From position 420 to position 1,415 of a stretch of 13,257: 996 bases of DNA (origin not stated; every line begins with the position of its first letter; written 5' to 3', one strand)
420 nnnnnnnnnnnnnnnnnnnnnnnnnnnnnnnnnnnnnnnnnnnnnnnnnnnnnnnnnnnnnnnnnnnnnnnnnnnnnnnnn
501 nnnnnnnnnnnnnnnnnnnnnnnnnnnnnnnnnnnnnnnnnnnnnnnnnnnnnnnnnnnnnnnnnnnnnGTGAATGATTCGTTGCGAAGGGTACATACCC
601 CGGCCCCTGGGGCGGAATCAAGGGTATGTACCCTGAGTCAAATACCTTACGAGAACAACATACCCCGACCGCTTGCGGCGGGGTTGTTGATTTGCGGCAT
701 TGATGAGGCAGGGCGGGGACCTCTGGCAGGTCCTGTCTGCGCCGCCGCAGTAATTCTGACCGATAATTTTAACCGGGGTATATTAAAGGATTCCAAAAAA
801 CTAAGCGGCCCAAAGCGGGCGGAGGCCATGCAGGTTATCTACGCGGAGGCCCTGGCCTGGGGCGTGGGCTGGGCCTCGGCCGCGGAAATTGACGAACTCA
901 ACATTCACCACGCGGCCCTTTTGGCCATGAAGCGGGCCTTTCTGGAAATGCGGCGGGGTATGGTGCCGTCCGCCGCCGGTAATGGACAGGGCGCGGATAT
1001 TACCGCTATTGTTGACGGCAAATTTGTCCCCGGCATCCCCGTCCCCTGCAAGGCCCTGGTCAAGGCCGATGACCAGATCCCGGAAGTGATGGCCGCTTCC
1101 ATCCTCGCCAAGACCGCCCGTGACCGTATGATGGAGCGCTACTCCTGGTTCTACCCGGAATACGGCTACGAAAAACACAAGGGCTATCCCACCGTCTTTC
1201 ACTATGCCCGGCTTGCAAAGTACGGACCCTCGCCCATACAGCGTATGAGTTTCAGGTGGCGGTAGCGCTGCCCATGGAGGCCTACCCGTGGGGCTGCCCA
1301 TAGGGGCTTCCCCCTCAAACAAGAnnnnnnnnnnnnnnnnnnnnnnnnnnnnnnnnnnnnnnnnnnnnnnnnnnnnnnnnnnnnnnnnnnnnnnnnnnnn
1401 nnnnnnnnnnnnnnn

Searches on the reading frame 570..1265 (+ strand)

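Call 11: search_protein_families(library=pfam, proteins=[window:570-1265:+], max_evalue=0.01)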
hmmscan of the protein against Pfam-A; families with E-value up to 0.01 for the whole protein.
window:570-1265:+ (231 aa): 1 family
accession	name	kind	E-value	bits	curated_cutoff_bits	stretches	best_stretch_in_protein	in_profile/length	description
PF01351.25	RNase_HII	-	8.6e-31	107.8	25.8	1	42-228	1-196/199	Ribonuclease HII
